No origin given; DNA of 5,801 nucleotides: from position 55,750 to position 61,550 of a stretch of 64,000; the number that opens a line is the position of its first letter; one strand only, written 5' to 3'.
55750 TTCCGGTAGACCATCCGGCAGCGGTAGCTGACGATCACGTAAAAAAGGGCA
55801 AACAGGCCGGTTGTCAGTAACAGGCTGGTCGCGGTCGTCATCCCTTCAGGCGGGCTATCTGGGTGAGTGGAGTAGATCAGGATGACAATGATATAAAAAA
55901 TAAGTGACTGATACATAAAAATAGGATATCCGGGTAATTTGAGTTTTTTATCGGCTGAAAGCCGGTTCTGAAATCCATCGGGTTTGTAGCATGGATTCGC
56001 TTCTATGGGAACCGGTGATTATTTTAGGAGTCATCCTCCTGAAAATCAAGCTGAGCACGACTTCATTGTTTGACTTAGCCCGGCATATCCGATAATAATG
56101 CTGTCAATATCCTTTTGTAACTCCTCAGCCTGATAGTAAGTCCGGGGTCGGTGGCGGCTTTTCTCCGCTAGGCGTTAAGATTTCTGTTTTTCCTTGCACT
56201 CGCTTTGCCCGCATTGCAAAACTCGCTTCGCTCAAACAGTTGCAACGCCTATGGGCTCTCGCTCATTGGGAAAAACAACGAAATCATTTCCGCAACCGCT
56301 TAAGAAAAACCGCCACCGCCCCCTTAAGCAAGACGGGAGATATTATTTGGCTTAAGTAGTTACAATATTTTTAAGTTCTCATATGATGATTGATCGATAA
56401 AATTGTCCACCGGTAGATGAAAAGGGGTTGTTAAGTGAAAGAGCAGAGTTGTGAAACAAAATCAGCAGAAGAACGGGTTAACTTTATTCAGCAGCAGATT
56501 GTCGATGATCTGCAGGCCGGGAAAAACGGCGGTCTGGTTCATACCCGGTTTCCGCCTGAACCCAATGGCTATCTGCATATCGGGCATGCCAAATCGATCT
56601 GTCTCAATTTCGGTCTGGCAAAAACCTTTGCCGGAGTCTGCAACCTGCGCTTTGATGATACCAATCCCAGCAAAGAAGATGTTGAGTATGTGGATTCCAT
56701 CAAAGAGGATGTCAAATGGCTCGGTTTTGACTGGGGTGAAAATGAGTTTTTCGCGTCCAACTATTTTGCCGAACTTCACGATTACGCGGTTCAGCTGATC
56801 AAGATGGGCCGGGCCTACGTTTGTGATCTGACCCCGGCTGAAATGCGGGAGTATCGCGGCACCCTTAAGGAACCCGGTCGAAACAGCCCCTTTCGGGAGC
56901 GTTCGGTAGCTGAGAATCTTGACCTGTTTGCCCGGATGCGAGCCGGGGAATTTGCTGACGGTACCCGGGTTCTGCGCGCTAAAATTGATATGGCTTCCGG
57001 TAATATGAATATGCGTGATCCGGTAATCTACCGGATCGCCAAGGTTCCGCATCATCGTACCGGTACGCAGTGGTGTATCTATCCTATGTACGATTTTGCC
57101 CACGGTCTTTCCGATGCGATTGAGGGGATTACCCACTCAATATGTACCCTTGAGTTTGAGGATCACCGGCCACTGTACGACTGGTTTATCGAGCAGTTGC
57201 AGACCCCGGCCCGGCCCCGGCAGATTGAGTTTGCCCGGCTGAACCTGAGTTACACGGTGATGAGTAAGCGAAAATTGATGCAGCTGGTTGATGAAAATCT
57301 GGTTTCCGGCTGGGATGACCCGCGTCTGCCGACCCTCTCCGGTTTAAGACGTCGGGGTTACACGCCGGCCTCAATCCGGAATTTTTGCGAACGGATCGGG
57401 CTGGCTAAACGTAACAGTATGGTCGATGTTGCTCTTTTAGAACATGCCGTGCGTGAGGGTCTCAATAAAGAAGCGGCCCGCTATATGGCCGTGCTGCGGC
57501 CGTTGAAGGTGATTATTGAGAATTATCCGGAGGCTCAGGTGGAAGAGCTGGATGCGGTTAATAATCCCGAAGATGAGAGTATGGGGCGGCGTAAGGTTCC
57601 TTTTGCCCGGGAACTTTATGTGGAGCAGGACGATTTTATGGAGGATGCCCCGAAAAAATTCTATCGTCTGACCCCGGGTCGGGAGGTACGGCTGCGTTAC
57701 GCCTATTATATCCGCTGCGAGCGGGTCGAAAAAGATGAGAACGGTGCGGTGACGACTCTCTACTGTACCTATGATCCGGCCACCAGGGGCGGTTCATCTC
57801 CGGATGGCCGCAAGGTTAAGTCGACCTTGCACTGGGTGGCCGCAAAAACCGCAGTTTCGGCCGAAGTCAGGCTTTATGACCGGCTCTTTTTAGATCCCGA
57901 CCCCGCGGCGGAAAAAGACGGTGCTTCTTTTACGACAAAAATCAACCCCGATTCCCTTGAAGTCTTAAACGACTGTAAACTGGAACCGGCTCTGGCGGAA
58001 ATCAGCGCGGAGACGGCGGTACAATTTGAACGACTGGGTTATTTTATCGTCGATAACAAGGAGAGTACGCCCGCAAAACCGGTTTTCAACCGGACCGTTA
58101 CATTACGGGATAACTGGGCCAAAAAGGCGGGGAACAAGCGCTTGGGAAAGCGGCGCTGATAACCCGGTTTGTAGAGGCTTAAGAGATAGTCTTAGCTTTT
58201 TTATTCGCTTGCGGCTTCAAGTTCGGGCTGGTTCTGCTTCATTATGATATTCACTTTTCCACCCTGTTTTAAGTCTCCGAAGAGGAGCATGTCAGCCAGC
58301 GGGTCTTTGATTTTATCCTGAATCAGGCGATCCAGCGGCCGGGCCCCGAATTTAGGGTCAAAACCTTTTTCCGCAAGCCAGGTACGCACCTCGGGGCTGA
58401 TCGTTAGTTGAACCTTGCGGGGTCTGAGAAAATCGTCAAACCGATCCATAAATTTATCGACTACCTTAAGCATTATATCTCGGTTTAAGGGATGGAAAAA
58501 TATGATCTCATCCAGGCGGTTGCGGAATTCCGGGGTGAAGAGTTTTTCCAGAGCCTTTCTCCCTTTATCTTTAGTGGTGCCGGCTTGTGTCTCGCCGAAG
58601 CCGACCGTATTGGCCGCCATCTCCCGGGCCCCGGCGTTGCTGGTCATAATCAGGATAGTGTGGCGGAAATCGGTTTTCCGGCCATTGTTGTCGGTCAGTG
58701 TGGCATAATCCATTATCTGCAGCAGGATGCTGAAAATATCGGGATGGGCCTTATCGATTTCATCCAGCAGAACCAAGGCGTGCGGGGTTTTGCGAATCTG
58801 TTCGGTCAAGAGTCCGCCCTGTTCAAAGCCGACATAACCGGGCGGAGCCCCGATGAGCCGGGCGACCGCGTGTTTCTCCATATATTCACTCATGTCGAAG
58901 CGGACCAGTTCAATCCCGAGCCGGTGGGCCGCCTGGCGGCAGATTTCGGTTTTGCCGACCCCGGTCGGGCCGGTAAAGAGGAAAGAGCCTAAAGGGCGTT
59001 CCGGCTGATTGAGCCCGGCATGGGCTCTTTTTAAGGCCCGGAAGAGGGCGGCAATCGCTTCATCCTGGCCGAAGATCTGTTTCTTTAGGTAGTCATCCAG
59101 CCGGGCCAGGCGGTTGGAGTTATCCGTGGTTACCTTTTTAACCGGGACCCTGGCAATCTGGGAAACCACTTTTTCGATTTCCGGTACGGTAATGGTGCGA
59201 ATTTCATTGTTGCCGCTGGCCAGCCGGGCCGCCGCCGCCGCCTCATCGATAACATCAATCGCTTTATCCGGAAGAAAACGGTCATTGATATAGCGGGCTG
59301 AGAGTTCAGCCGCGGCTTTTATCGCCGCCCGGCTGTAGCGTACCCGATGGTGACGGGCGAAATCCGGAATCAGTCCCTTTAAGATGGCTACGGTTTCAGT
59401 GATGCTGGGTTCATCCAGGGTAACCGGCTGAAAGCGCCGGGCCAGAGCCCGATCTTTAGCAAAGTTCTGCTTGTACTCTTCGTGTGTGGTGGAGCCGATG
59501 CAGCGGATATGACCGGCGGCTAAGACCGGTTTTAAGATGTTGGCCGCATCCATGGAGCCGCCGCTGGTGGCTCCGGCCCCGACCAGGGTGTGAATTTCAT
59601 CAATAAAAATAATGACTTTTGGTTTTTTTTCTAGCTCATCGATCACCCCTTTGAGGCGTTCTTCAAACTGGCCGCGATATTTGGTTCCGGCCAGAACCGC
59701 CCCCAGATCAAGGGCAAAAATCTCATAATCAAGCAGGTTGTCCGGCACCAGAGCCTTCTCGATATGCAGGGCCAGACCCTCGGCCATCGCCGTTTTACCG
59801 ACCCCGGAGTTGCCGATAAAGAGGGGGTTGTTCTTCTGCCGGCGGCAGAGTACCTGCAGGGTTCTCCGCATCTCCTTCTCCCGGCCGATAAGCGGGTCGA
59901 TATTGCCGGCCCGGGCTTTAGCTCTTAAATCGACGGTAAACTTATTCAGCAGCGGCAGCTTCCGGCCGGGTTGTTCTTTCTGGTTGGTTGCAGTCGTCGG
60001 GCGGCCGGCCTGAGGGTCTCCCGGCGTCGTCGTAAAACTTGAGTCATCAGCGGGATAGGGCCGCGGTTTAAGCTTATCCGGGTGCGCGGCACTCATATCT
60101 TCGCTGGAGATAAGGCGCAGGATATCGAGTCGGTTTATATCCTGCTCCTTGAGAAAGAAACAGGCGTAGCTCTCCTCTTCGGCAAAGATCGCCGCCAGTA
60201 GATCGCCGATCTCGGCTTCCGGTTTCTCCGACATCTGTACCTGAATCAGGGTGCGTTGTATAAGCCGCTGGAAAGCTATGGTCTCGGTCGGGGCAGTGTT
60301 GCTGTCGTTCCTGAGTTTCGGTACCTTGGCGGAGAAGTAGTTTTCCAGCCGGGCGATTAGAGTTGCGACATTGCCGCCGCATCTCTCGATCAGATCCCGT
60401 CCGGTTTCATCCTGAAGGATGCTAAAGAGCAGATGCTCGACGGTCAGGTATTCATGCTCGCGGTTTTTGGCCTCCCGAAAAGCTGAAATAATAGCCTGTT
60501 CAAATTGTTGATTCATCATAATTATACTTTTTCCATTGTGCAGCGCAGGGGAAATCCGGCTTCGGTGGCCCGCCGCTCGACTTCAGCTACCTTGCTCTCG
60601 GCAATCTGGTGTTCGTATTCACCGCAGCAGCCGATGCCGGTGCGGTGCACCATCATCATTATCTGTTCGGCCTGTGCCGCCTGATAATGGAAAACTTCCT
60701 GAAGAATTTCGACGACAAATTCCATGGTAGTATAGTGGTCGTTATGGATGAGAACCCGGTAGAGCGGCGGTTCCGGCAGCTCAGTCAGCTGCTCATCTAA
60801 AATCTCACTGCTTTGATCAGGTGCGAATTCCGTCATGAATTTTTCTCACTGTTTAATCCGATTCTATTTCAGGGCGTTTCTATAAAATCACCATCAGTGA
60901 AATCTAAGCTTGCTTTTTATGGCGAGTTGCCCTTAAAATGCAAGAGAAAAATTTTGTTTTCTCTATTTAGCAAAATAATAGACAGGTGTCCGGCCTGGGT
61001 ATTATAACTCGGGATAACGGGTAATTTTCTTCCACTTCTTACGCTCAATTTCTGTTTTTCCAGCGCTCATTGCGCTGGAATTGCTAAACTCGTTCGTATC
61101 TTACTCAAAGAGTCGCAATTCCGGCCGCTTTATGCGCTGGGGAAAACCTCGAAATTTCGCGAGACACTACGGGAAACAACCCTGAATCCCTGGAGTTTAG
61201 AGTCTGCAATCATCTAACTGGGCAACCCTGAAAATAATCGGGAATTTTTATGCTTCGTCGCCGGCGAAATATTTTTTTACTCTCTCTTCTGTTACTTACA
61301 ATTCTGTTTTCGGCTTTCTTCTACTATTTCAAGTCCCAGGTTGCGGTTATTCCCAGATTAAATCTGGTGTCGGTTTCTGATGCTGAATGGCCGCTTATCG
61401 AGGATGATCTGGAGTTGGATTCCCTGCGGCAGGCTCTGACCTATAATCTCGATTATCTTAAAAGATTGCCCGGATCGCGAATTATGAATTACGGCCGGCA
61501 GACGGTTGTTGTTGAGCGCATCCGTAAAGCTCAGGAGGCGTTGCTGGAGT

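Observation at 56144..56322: Structured ~180-bp element A: one of two diverged copies with the same nested fold and conserved loop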

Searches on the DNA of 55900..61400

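Call 15: search_rna_families(source=window, start=55900, end=61400, threshold=evalue, max_evalue=10)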
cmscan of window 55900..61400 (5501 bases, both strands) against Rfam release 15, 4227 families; matches with E-value up to 10: 4.
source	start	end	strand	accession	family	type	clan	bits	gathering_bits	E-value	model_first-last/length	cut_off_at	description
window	60728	61016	+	RF02160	PART1_2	Gene; lncRNA;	-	26.2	55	0.01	1-249/249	no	Prostate androgen-regulated transcript 1 conserved region 2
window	56239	56272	+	RF01373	CRISPR-DR60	Gene; CRISPR;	-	19.8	45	6.4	1-37/37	no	CRISPR RNA direct repeat element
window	58155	58251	-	RF02220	ZNRD1-AS1_3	Gene; lncRNA;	-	16.9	60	3.5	1-104/104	no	ZNRD1 antisense RNA 1 conserved region 3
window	61230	61338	-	RF03077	RT-2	Gene; sRNA;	-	16.2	40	1.5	1-222/222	no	RT-2 RNA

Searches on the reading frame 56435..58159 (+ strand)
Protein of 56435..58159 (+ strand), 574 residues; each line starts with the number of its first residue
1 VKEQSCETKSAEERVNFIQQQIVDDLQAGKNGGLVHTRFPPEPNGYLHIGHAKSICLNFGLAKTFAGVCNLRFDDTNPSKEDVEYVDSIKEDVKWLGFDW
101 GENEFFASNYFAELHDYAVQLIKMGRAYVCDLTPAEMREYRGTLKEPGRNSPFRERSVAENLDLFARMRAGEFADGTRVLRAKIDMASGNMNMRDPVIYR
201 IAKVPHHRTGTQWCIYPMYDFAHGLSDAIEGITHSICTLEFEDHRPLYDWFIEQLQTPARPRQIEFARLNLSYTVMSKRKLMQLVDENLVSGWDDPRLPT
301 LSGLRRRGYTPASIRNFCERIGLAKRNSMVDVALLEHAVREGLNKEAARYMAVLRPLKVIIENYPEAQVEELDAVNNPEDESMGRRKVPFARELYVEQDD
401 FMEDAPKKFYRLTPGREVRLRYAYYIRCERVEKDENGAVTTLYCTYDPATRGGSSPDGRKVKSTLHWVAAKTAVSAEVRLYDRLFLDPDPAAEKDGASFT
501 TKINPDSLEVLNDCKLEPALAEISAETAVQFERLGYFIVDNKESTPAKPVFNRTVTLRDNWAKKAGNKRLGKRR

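Call 12: find_encoding_contigs(protein=window:56435-58159:+, flank=3000, max_places=6)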
Protein window:56435-58159:+ (574 aa): no gene with exactly this product is on record in the collection.

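Call 71: search_protein_families(library=pfam, proteins=[window:56435-58159:+], max_evalue=1e-8)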
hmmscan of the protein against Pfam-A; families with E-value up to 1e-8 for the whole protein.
window:56435-58159:+ (574 aa): 3 families
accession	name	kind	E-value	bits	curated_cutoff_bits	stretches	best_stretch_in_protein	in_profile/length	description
PF00749.27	tRNA-synt_1c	-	6.7e-109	364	23.4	1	35-343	2-312/314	tRNA synthetases class I (E and Q), catalytic domain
PF03950.23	tRNA-synt_1c_C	-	2.8e-31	108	23.9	1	347-447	1-91/91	tRNA synthetases class I (E and Q), anti-codon binding domain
PF20974.2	tRNA-synt_1c_C2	-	1.2e-22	80.8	23.9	1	464-540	1-69/69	tRNA synthetases class I (E and Q), anti-codon binding domain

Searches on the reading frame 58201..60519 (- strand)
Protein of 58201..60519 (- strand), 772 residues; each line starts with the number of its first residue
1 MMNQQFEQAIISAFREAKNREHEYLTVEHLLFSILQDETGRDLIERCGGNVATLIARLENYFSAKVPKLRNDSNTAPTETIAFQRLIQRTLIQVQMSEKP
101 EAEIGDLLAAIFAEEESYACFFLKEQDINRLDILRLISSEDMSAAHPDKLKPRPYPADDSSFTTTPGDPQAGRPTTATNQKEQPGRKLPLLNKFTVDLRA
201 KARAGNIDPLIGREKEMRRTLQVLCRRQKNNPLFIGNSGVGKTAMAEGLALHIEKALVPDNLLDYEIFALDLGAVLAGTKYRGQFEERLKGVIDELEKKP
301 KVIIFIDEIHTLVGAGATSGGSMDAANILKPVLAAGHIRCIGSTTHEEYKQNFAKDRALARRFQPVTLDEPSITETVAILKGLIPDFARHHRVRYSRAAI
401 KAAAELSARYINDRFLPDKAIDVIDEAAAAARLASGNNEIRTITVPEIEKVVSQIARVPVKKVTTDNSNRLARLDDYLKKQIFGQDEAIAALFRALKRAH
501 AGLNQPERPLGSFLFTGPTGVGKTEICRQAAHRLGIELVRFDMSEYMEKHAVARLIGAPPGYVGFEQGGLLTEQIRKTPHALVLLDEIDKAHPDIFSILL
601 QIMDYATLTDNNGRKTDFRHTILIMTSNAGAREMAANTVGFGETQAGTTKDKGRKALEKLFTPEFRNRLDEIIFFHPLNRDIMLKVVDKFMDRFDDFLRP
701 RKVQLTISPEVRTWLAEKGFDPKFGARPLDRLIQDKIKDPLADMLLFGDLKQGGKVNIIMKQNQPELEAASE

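Call 38: find_encoding_contigs(protein=window:58201-60519:-, flank=4000, max_places=5)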
Protein window:58201-60519:- (772 aa): no gene with exactly this product is on record in the collection.

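Call 71: search_protein_families(library=pfam, proteins=[window:58201-60519:-], max_evalue=1e-8)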
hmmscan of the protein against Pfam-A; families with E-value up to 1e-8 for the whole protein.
window:58201-60519:- (772 aa): 8 families
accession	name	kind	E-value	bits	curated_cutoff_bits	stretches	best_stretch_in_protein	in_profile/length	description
PF07724.20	AAA_2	-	1.7e-64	217.3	27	1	508-672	1-166/166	AAA domain (Cdc48 subfamily)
PF17871.7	AAA_lid_9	-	2.5e-26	92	22.8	1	373-474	2-100/104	AAA lid domain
PF00004.35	AAA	-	2e-25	90.2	21.2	2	233-346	2-110/131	ATPase family associated with various cellular activities (AAA)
PF10431.15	ClpB_D2-small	-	4.3e-25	88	21.9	1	678-758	1-81/81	C-terminal, D2-small domain, of ClpB protein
PF07728.20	AAA_5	-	1e-15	58.4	22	1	513-631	2-125/139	AAA domain (dynein-related subfamily)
PF13191.12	AAA_16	-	3.9e-13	50.7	32.6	0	209-265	1-63/167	AAA ATPase domain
PF13401.12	AAA_22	-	3.9e-12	47.1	27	0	512-605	7-110/130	AAA domain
PF02861.25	Clp_N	-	1.7e-11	44.5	20.7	1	13-60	1-50/53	Clp amino terminal domain, pathogenicity island component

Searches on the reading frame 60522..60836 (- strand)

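Call 71: search_protein_families(library=pfam, proteins=[window:60522-60836:-], max_evalue=1e-8)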
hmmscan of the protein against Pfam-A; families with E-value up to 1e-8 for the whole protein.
window:60522-60836:- (104 aa): 1 family
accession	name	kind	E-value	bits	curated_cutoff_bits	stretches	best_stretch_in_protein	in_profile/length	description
PF02617.22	ClpS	-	1.3e-31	108.6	23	1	22-100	2-80/80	ATP-dependent Clp protease adaptor protein ClpS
